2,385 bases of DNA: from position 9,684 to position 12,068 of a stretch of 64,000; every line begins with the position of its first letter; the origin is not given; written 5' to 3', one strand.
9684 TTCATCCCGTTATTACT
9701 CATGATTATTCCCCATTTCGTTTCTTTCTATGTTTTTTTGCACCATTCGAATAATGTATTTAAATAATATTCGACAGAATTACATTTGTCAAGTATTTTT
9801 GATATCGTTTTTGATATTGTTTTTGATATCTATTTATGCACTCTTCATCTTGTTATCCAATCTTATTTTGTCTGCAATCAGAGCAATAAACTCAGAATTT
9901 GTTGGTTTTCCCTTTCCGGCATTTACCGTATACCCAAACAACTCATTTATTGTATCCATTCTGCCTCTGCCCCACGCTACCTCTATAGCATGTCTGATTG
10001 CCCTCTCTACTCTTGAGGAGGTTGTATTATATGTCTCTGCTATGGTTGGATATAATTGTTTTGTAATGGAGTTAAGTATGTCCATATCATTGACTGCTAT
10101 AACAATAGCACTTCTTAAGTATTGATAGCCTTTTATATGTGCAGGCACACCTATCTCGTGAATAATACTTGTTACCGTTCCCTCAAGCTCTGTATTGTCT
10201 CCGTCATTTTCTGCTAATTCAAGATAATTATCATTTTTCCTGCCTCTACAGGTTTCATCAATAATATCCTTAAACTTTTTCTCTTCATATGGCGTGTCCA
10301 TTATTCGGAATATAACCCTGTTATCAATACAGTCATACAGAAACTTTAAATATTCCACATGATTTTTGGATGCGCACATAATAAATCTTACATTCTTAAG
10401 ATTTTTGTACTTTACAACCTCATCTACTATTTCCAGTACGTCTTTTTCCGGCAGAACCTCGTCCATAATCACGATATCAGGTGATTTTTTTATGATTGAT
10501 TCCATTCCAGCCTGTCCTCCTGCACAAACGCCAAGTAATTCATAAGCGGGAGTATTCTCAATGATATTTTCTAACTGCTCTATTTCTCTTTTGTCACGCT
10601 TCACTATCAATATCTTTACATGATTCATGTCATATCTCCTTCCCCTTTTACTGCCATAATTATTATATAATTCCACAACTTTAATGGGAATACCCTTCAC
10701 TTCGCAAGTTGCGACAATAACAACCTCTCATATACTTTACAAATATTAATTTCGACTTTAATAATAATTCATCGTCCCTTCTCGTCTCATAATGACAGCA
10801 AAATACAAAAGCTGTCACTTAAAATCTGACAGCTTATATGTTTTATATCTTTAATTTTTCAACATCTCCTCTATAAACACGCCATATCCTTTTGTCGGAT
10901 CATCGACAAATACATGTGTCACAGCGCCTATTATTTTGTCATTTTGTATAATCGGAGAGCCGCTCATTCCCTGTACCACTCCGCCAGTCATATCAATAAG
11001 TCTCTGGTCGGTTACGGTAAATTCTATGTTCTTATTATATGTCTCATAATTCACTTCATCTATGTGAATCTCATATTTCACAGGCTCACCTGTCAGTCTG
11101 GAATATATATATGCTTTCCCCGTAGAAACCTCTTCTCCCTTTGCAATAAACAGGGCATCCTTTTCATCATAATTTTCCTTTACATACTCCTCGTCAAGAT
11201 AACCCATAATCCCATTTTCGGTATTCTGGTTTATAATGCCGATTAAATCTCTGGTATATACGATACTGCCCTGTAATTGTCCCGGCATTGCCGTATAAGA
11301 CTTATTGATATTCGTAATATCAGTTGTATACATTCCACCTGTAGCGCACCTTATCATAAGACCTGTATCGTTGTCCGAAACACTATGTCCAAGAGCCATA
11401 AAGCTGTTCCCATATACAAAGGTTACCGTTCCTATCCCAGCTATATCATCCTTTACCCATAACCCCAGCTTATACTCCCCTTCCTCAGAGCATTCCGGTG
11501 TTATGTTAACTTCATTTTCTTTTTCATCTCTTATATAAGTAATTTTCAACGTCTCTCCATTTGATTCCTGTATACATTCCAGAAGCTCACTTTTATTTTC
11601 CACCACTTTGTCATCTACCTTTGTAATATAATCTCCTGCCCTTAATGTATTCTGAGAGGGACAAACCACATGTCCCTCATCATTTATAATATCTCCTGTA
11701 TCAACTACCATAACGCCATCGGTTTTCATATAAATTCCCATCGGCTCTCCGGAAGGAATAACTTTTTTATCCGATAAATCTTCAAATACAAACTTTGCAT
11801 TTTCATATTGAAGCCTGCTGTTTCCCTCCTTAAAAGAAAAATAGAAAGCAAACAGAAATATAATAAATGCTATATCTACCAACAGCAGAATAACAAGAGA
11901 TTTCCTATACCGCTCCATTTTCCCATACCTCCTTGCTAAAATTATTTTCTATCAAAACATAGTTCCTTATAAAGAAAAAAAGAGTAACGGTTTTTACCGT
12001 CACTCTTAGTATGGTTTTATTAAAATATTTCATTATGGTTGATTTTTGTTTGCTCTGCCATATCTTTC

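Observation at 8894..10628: Tandem spo0A genes: a pseudo-receiver Spo0A next to a phosphorylatable Spo0A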

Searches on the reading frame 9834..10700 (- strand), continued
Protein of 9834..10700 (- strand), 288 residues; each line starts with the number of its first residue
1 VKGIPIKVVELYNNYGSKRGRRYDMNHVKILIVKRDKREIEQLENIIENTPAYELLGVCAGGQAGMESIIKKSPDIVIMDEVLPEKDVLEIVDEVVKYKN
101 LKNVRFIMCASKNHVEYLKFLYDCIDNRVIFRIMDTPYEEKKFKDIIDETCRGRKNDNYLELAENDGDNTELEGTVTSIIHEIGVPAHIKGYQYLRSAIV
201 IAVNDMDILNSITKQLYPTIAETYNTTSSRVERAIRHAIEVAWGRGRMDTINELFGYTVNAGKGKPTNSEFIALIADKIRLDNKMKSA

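Call 52: search_protein_families(library=ncbifam, proteins=[window:9834-10628:-], max_evalue=0.00001)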
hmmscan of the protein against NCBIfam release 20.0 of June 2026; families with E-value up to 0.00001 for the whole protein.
window:9834-10628:- (264 aa): 7 families
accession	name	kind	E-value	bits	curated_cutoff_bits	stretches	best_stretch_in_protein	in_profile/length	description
TIGR02875.1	spore_0_A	equivalog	5.2e-71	239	200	1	3-261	2-261/262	sporulation transcription factor Spo0A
NF009206.0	PRK12555.1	subfamily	8.3e-09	34.8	342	1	4-75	1-72/340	chemotaxis-specific protein-glutamate methyltransferase CheB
NF001965.0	PRK00742.1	subfamily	3.5e-07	29.7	293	1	2-89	2-86/357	chemotaxis-specific protein-glutamate methyltransferase CheB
NF041367.1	CheY_Halo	equivalog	5.3e-07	30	200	1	17-95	12-86/114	chemotaxis protein CheY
NF040534.1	resp_reg_YycF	equivalog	8.3e-07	28.5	340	1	5-89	2-81/231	response regulator YycF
NF011896.0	PRK15369.1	equivalog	1.5e-06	28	242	1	2-74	2-74/211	two component system response regulator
NF052445.1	RespRegMctR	equivalog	9.6e-06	25.1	300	0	4-94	2-90/205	two-component system response regulator MctR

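Call 53: predict_structure(alignment_id=A3)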
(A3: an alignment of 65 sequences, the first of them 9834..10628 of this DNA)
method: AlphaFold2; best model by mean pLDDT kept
length: 264 residues; sequences in the alignment: 65
mean_pLDDT: 82.8   pTM: 0.56
mean pLDDT of the five models: 82.8, 81.6, 80.6, 80.1, 79.9
residues with pLDDT >= 90: 85; 70-90: 140; 50-70: 28; < 50: 11
segments of 3 or more residues with pLDDT < 50: 139-144, 236-238
pLDDT, mean of each block of 10 residues (from residue 1): 89 92 94 95 95 90 88 87 85 76 86 87 88 57 58 81 81 90 85 88 92 86 65 54 86 84 63
secondary structure, 60 per line:
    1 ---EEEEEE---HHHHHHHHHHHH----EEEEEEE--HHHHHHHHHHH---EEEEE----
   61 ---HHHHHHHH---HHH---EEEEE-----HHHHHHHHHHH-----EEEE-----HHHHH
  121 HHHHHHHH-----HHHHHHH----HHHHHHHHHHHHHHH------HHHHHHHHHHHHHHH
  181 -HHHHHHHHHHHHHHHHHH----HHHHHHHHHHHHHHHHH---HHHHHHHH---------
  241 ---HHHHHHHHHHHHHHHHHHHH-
elements in order: E4-9 H13-24 E29-35 H38-48 E52-56 H64-71 E81-85 H91-101 E107-110 H116-128 H134-140 H145-159 H166-180 H182-199 H204-220 H224-231 H244-263

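Call 59: fold_search(model_id=the predicted structure, library=pdb)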
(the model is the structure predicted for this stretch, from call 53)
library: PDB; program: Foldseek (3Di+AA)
matches with E <= 10: 1484; with E <= 0.001: 175
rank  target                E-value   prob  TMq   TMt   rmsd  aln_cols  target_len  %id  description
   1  1fc3_A                2.3e-12  1.00  0.41  0.89   1.3       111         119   68  THE CRYSTAL STRUCTURE OF TRANS-ACTIVATION DOMAIN OF THE SPORULATION RESPONSE REGULATOR, SPO0A (released 2000-11-08)
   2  1fc3_C                2.6e-11  1.00  0.41  0.92   1.5       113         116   67  THE CRYSTAL STRUCTURE OF TRANS-ACTIVATION DOMAIN OF THE SPORULATION RESPONSE REGULATOR, SPO0A (released 2000-11-08)
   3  1lq1_D                9.7e-11  1.00  0.38  0.93   1.8       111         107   65  DNA Complexed Structure of the Key Transcription Factor Initiating Development in Sporulation Bacteria (released 2002-08-23)
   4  1lq1_A                1.2e-10  1.00  0.38  0.93   1.6       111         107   65  DNA Complexed Structure of the Key Transcription Factor Initiating Development in Sporulation Bacteria (released 2002-08-23)
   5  1lq1_C                2.9e-10  1.00  0.39  0.90   1.7       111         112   68  DNA Complexed Structure of the Key Transcription Factor Initiating Development in Sporulation Bacteria (released 2002-08-23)
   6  1lq1_B                6.3e-10  1.00  0.37  0.95   1.6       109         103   65  DNA Complexed Structure of the Key Transcription Factor Initiating Development in Sporulation Bacteria (released 2002-08-23)
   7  1fc3_B                1.3e-08  1.00  0.37  0.94   1.7       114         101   60  THE CRYSTAL STRUCTURE OF TRANS-ACTIVATION DOMAIN OF THE SPORULATION RESPONSE REGULATOR, SPO0A (released 2000-11-08)
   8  4ldz_A                3.9e-07  1.00  0.46  0.60   8.1       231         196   16  Crystal structure of the full-length response regulator DesR in the active state (released 2014-07-16)
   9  5wq0_F                4.3e-06  1.00  0.42  0.83   2.2       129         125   19  Receiver domain of Spo0A from Paenisporosarcina sp. TG-14 (released 2017-03-22)
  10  4gvp_A                4.6e-06  1.00  0.42  0.53  14.6       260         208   13  Crystal Structure of the Response Regulator Protein VraR from Staphylococcus aureus (released 2013-05-08)
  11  4ldz_B                8.4e-06  1.00  0.42  0.57  12.6       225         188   17  Crystal structure of the full-length response regulator DesR in the active state (released 2014-07-16)
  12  4yn8                  1.2e-05  1.00  0.40  0.51  11.0       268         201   11  Crystal Structure of Response Regulator ChrA in Heme-Sensing Two Component System (released 2015-08-19)
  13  6zj2_B                1.6e-05  1.00  0.40  0.50  11.2       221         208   13  Structure of RcsB from Salmonella enterica serovar Typhimurium bound to promoter rprA in the presence of phosphomimeti (released 2021-02-17)
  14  1s8n                  1.7e-05  1.00  0.41  0.56  15.2       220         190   15  Crystal structure of Rv1626 from Mycobacterium tuberculosis (released 2004-09-21)
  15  5vxn_A                1.9e-05  1.00  0.47  0.60   9.4       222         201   13  Structure of two RcsB dimers bound to two parallel DNAs. (released 2018-03-07)
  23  5wq0_D                3.3e-05  1.00  0.43  0.84   2.2       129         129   20  Receiver domain of Spo0A from Paenisporosarcina sp. TG-14 (released 2017-03-22)
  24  5wq0_B                3.3e-05  1.00  0.43  0.84   2.5       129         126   20  Receiver domain of Spo0A from Paenisporosarcina sp. TG-14 (released 2017-03-22)
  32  5wq0_C                6.4e-05  1.00  0.41  0.82   2.4       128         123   20  Receiver domain of Spo0A from Paenisporosarcina sp. TG-14 (released 2017-03-22)
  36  5wq0_G                7.1e-05  1.00  0.43  0.86   2.2       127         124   20  Receiver domain of Spo0A from Paenisporosarcina sp. TG-14 (released 2017-03-22)
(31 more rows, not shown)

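Call 66: find_related_loci(query=P0012, collection=genome_contigs, flank=3000)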
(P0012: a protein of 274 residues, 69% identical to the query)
Query P0012 (274 aa) in genome_contigs; peptide patterns used: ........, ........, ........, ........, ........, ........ (x = any residue, [..] = any of these).
314 stretches matched a pattern; 201 encode a relative of the query (tblastn E <= 1e-3); the best 80 are kept; 80 distinct loci.
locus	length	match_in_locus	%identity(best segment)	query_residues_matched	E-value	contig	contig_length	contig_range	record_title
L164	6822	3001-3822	97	1-274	1e-179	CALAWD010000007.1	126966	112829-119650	MAG TPA_asm: uncultured Lachnospiraceae bacterium isolate SRR1747021_bin.135_CONCOCT_v1.1_MAG genome assembly, contig: E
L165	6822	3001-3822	79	1-274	7e-153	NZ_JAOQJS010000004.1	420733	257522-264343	Coprococcus ammoniilyticus strain H1_22 .13414_6_3.4, whole genome shotgun sequence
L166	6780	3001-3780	70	1-260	5e-124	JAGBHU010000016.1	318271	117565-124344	MAG: Coprococcus sp. isolate RGIG9131 Water_deer_Rectum.Co__c390763, whole genome shotgun sequence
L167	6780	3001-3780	67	1-260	9e-124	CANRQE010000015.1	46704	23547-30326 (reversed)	MAG: uncultured Coprococcus sp. isolate Lapin-017__bin29 genome assembly, contig: Lapin-017__NODE_284_length_46704_cov_4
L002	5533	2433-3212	68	1-260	2e-122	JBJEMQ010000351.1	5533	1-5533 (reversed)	MAG: Coprococcus sp. isolate PUUB53_bin.018 NODE_5310_length_5533_cov_6.212669, whole genome shotgun sequence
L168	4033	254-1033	67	1-260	2e-118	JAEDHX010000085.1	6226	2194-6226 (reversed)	MAG: Coprococcus sp. isolate MAG147 NODE_16927_length_6226_cov_6.213742, whole genome shotgun sequence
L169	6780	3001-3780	66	1-260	5e-116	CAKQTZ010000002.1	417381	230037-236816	MAG: uncultured Coprococcus sp. isolate REFINED_METABAT215_TOP10_CONTIGS_1500_ASSEMBLY_K77_MERGED__Hadza_MoBio_hadza-I-L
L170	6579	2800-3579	63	1-260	6e-115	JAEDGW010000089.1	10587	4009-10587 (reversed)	MAG: Coprococcus sp. isolate MAG120 NODE_7563_length_10587_cov_8.755602, whole genome shotgun sequence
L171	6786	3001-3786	64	1-260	5e-114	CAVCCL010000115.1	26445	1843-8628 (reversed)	Bifidobacterium catenulatum isolate H07663-L1_cleanbin_000044 genome assembly, contig: Spades_H07663-L1_contig_1127, who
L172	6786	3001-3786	64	1-260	7e-114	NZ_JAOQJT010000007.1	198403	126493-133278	Coprococcus aceti strain H2_11 .13414_6_27.7, whole genome shotgun sequence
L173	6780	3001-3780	63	1-260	3e-113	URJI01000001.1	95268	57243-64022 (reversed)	uncultured Coprococcus sp. isolate UMGS1059 genome assembly, contig: NODE_6_length_95268_cov_10.862435, whole genome sho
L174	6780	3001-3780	63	1-260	3e-113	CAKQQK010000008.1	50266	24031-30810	MAG: uncultured Coprococcus sp. isolate REFINED_METABAT215_TOP10_CONTIGS_1500_ASSEMBLY_K77_MERGED__Hadza_MoBio_hadza-E-H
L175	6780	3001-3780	67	1-260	1e-120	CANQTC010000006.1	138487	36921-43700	MAG: uncultured Coprococcus sp. isolate Lapin-026__bin103 genome assembly, contig: Lapin-026__NODE_85_length_138487_cov_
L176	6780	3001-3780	59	1-260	2e-109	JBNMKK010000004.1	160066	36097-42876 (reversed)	MAG: Coprococcus sp. isolate CM_BacCop1565.45 k141_41068_length_160066_cov_16.0043, whole genome shotgun sequence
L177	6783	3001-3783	61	1-260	2e-108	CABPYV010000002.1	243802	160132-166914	MAG TPA_asm: uncultured Coprococcus sp. isolate MGYG-HGUT-00364 genome assembly, contig: GUT_GENOME007858_2, whole genom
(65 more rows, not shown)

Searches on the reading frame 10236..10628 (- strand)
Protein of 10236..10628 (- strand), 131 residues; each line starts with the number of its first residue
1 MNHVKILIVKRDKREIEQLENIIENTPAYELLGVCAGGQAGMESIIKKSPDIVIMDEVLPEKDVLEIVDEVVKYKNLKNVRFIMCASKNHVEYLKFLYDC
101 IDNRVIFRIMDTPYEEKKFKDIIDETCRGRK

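Call 74: search_protein_representatives(protein=window:10236-10628:-)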
Query: 131 residues. Proteins with E-value up to 0.001 (for the whole library): 553; up to 1e-10: 21; up to 1e-30: 5. The best 150 are listed.
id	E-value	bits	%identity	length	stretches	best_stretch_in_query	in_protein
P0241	5.2e-41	155.9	52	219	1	1-130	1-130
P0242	5.8e-41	155.7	54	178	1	1-126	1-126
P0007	1.1e-40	154.8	55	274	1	1-131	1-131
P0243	3.0e-34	134.0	45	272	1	1-130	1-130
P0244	3.2e-32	127.5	61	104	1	1-98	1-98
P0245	1.7e-23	99.3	61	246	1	1-83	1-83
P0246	1.0e-20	90.3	42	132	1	1-107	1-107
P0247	7.5e-17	77.8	48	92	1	59-129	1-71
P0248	1.6e-15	73.5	48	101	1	1-79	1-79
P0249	1.6e-15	73.5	42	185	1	54-130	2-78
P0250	2.0e-14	70.0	43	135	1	1-89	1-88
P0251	1.7e-13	67.0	46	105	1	1-80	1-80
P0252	4.3e-13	65.7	51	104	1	1-73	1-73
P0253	2.9e-12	63.0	48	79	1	1-64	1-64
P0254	7.8e-12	61.6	50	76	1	1-62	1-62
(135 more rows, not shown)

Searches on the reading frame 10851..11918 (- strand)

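Call 3: search_protein_families(library=pfam, proteins=[window:10851-11918:-])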
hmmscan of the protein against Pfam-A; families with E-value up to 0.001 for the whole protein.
window:10851-11918:- (355 aa): 3 families
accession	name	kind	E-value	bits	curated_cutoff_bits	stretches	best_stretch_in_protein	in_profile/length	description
PF05580.18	Peptidase_S55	-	3.7e-73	246.5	25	1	148-353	2-210/210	SpoIVB peptidase S55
PF13180.12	PDZ_2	-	1.3e-07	32.2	27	1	87-139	24-78/80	PDZ domain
PF17820.7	PDZ_6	-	1.6e-05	25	27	1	92-130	16-54/54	PDZ domain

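Call 52: search_protein_families(library=ncbifam, proteins=[window:10851-11918:-], max_evalue=0.00001)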
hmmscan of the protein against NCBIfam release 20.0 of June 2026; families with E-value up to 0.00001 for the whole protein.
window:10851-11918:- (355 aa): 3 families
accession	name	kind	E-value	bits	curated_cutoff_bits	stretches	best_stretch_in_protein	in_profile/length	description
TIGR02860.1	spore_IV_B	equivalog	2.2e-91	306.8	305.25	1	46-355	84-398/402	SpoIVB peptidase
NF053637.1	SerProtHtrAspr2045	equivalog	2.8e-06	26.5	650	1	85-141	329-386/394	serine protease HtrA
TIGR02037.1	degP_htrA_DO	subfamily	3.8e-06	26.1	416.2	1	89-145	274-331/434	Do family serine endopeptidase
